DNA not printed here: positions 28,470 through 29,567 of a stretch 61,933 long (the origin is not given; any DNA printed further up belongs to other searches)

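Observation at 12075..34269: System-level candidate: an envelope glycopolymer factory linked to exoproteins that share a private six-repeat module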

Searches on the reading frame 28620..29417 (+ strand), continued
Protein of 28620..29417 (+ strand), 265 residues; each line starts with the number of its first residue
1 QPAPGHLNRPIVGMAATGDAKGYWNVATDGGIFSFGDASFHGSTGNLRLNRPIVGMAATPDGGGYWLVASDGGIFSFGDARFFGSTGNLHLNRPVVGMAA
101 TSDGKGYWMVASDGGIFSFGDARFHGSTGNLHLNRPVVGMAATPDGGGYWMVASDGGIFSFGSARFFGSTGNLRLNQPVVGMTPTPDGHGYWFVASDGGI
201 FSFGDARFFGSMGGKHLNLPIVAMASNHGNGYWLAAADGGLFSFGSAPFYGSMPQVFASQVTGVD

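Call 87: get_annotated_region(hit=H1, flank=3000)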
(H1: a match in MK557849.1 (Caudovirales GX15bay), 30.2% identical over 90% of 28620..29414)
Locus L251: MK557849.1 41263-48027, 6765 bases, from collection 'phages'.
description: Caudovirales GX15bay, complete genome.
organism: Caudovirales GX15bay (NCBI taxid 2530034)
taxonomy: Viruses; Duplodnaviria; Heunggongvirae; Uroviricota; Caudoviricetes
host: -; source: mangrove soil; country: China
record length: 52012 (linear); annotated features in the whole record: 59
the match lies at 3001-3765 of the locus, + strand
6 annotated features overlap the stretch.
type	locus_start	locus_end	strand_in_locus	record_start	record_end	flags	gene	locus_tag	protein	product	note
CDS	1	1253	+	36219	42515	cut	-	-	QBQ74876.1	minor tail protein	-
CDS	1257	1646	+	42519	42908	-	-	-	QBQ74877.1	hypothetical protein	-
CDS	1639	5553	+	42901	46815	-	-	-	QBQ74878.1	glycoside hydrolase family 25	-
CDS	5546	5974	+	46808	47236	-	-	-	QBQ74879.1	chitinase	-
CDS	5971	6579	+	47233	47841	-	-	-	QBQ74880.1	hypothetical protein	-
CDS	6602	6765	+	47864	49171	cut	-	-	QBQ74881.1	esterase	-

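Call 89: search_protein_families(library=phrogs, proteins=[L173:4870-7935:+, L174:4696-7827:+, L175:5173-8181:+, L190:5359-7665:+, L199:5023-8310:+, L251:1639-5553:+], max_evalue=0.00001)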
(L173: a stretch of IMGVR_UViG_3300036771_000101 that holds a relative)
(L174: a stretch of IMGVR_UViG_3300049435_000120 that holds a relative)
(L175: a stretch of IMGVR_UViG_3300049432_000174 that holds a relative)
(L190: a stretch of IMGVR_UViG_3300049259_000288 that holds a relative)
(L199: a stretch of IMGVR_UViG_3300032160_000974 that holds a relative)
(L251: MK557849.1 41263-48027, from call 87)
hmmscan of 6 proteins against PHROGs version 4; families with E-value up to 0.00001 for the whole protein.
L173:4870-7935:+ (1022 aa): 0 families

L174:4696-7827:+ (1044 aa): 0 families

L175:5173-8181:+ (1003 aa): 1 family
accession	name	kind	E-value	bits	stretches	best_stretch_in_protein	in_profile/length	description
phrog_1493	-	lysis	4.8e-12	46.8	1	543-677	199-314/394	endolysin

L190:5359-7665:+ (769 aa): 0 families

L199:5023-8310:+ (1096 aa): 1 family
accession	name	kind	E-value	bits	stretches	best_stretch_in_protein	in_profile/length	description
phrog_1493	-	lysis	2.5e-10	41.1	1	613-740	211-309/394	endolysin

L251:1639-5553:+ (1304 aa): 0 families
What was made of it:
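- Tried and rejected: Large viral repeat proteins of 769-1304 aa. PHROGs gave no informative assignment (call 89).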

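Call 93: search_protein_families(library=phrogs, proteins=[L213:2-1591:+, L213:2242-3108:+, L213:4487-5422:+, L213:6618-11360:+, L204:29-1303:+, L204:1491-3401:+, L204:10798-12000:+, L198:1978-4635:+, L198:10739-11629:-, L213:5560-6237:+], max_evalue=0.00001)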
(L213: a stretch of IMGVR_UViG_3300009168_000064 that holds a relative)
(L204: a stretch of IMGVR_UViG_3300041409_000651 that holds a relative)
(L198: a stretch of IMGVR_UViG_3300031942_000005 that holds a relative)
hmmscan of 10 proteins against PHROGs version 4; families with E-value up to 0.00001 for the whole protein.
L213:2-1591:+ (529 aa): 2 families
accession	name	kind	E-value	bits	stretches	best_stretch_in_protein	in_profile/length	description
phrog_3270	-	head and packaging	5.4e-178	594.3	1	2-479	91-568/603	head maturation protease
phrog_10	-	head and packaging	6.8e-14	52.8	1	278-486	449-644/752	major head protein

L213:2242-3108:+ (288 aa): 3 families
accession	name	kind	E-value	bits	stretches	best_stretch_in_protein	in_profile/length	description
phrog_2645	-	tail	3.2e-103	345.7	1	1-224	1-224/270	major tail protein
phrog_88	-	tail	2.9e-06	27.9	0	31-177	42-186/291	major tail protein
phrog_2634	-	tail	7.6e-06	26.8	0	20-176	12-178/213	major tail protein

L213:4487-5422:+ (311 aa): 13 families
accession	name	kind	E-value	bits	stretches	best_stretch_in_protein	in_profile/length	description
phrog_9116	-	tail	2.1e-33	116.8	2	148-307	67-208/455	tail protein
phrog_8763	-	tail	2.3e-20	73.4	1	131-310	533-748/1024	tail protein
phrog_8469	-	tail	1.7e-16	61.5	1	131-243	130-208/303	tail fiber protein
phrog_19618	-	tail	2e-15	57.7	1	113-285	107-256/387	tail collar protein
phrog_31611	-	tail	2.3e-15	57.6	1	161-242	185-266/385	tail collar protein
phrog_22009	-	unknown function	9.8e-15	56.1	1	3-54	5-56/169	-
phrog_25747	-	tail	2.1e-12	46.8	1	133-234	670-771/901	tail fiber protein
phrog_2097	-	tail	1.9e-10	41.1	1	130-299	376-507/644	tail fiber protein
phrog_2826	-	unknown function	3.6e-10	40.1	0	55-88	117-148/536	-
phrog_1858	-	tail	1.5e-08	34.1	1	130-236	128-235/1018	tail fiber protein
phrog_327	-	tail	3.9e-07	30.7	1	129-291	289-423/618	tail protein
phrog_523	-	tail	4.9e-07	29.9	1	123-195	469-532/673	tail collar fiber protein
phrog_1710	-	unknown function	8.8e-06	25.3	0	98-138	11-51/783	-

L213:6618-11360:+ (1580 aa): 14 families
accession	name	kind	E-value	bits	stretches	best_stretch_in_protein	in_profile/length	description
phrog_4372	-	tail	0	1532.4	5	1-881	1-895/1681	tail length tape measure protein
phrog_5493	-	tail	6.3e-50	171.5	3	771-1248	482-870/1102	tail length tape measure protein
phrog_1204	-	tail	2.6e-34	119.4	2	55-789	145-788/1483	tail protein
phrog_305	-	tail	6.1e-20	72.4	2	1067-1477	376-767/1001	tail length tape measure protein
phrog_1272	-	tail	6.1e-18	65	1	908-1362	564-934/1606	tail length tape measure protein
phrog_4200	-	tail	4.9e-10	39.6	1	979-1404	173-619/732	tail length tape measure protein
phrog_58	-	tail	1.1e-09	38.2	1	25-638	221-825/1544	tail length tape measure protein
phrog_24198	-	unknown function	3.8e-08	34.1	1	1089-1236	10-157/350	-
phrog_167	-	tail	6.5e-08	31.7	1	45-593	313-854/1555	tail length tape measure protein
phrog_6090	-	tail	2.4e-07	29.8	1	43-624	569-1001/1853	tail length tape measure protein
phrog_1686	-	tail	2.5e-07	29.9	0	1387-1477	1057-1136/1224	tail length tape measure protein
phrog_7972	-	unknown function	4.3e-07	30.2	1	37-215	20-184/687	-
phrog_4070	-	tail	5.1e-07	29.2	0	512-618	295-400/989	tail length tape measure protein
phrog_2335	-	tail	9.3e-06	24.8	1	124-210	506-595/1536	tail length tape measure protein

L204:29-1303:+ (424 aa): 1 family
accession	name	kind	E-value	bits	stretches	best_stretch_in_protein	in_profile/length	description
phrog_30701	-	unknown function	3.7e-08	34.3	1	333-403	112-177/188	-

L204:1491-3401:+ (636 aa): 0 families

L204:10798-12000:+ (400 aa): 1 family
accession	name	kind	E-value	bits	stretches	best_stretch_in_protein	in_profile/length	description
phrog_3290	-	DNA, RNA and nucleotide metabolism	1e-32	114.6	1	43-176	5-129/192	single strand annealing protein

L198:1978-4635:+ (885 aa): 6 families
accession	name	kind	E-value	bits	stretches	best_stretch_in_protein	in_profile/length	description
phrog_12517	-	unknown function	2.3e-92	310.6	2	717-856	179-315/316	-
phrog_498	-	other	1.1e-89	302.7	3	724-863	479-618/633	DNA methyltransferase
phrog_15396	-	DNA, RNA and nucleotide metabolism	4.2e-18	67.1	1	11-212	4-205/258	ParB-like partition nuclease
phrog_620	-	DNA, RNA and nucleotide metabolism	2.5e-16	61.4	1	8-155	6-135/217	ParB-like partition protein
phrog_723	-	DNA, RNA and nucleotide metabolism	7.9e-09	36.6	1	7-163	9-149/223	ParB-like partition protein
phrog_36001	-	unknown function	4.6e-08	32.7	1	354-438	108-196/715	-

L198:10739-11629:- (296 aa): 0 families

L213:5560-6237:+ (225 aa): 0 families
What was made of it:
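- On Endolysin cell-wall-binding domain: Phage hallmark genes are present in L213 (call 93).
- L213 is a bona fide phage, with head, tail and tape-measure genes (call 93).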

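Call 97: list_cluster_members(proteins=[P0459, P0492, P0421, P0451, P0361, P0369, P0400, P0440, P0385, P0392])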
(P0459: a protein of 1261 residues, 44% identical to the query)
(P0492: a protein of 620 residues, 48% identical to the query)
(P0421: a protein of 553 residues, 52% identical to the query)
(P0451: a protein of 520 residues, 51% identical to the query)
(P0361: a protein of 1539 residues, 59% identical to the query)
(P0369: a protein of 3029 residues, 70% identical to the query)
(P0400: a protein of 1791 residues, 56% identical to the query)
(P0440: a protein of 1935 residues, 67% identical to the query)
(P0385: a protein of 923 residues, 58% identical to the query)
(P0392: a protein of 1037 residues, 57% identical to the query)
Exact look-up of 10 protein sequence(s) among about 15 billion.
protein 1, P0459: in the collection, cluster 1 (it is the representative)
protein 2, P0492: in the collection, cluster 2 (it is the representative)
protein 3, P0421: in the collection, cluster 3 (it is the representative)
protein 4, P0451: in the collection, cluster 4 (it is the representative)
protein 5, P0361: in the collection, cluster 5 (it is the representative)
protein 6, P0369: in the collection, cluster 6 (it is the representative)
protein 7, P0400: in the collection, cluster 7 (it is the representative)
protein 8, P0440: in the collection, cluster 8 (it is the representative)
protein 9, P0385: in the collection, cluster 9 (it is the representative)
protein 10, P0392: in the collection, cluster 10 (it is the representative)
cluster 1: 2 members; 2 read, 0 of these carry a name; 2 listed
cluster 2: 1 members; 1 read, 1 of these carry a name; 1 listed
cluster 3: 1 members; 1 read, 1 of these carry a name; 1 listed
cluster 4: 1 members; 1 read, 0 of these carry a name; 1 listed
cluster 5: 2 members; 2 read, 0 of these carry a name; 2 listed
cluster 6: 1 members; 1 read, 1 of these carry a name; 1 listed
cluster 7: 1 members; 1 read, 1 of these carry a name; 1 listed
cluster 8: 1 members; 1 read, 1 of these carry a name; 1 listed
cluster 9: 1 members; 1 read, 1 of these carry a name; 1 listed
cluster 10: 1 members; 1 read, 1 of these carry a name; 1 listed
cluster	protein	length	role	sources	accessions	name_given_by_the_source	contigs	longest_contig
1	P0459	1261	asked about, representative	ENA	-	-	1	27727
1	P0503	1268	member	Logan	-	-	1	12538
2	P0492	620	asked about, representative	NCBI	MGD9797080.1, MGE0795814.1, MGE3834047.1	MAG: hypothetical protein AB7H43_04600 [Acidimicrobiia bacterium]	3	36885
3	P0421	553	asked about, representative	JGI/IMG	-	uncharacterized repeat protein (TIGR02543 family)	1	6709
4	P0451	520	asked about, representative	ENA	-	-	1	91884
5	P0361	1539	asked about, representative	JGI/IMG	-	-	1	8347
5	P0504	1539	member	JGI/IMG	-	-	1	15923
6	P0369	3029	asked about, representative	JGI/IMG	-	hypothetical protein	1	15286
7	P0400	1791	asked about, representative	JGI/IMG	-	hypothetical protein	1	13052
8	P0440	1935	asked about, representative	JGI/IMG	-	hypothetical protein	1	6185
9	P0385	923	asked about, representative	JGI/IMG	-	surface antigen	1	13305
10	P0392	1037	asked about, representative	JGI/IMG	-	hypothetical protein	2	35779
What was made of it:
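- Tried and rejected: The only organism label returned was Acidimicrobiia; the other named entries were generic (call 97).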

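Call 101: fold_search(model_id=the predicted structure, library=viral)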
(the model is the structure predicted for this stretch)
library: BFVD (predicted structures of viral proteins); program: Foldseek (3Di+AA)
matches with E <= 10: 723; with E <= 0.001: 160
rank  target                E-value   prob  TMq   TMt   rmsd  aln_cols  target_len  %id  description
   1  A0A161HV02            8.9e-09  1.00  0.52  0.31  10.4       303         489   12  Putative BTB/POZ domain-containing protein [Powai lake megavirus]
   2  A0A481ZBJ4            1.4e-08  1.00  0.49  0.44   8.0       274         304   14  Regulator of chromosome condensation protein [Pithovirus LCPAC403]
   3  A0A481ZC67            2.2e-08  1.00  0.38  0.32   8.3       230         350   15  Regulator of chromosome condensation protein [Pithovirus LCPAC403]
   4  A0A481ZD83            2.6e-08  1.00  0.45  0.41   7.8       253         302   18  Regulator of chromosome condensation protein [Pithovirus LCPAC406]
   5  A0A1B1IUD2            3.4e-08  1.00  0.44  0.13   8.9       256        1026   12  (no name in the UniProt tables at hand)
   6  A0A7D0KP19            4.5e-08  1.00  0.46  0.21   7.8       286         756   14  (no name in the UniProt tables at hand)
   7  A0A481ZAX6            5.0e-08  1.00  0.42  0.39  10.1       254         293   15  Regulator of chromosome condensation protein [Pithovirus LCPAC401]
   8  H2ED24                7.0e-08  1.00  0.57  0.52   6.6       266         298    9  Putative BTB_POZ domain and WD-repeat protein [Moumouvirus sp. 'Monve']
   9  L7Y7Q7                9.7e-08  1.00  0.51  0.38   7.7       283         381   11  Putative BTB/POZ domain and WD-repeat protein [Megavirus lba]
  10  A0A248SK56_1          1.1e-07  1.00  0.46  0.15   8.6       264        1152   13  (no name in the UniProt tables at hand)
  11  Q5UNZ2                1.2e-07  1.00  0.57  0.34   6.7       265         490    9  Putative BTB/POZ domain and WD-repeat protein R739 [Acanthamoeba polyphaga mimivirus]
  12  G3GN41                1.2e-07  1.00  0.51  0.14  12.8       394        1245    8  (no name in the UniProt tables at hand)
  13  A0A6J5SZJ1            1.3e-07  1.00  0.57  0.47   6.9       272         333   14  COG3391 Uncharacterized conserved protein [uncultured Caudovirales phage]
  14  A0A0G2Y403            1.3e-07  1.00  0.47  0.27  10.9       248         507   12  WD40 family protein [Acanthamoeba polyphaga mimivirus Kroon]
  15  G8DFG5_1              2.1e-07  1.00  0.60  0.18   9.3       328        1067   10  (no name in the UniProt tables at hand)
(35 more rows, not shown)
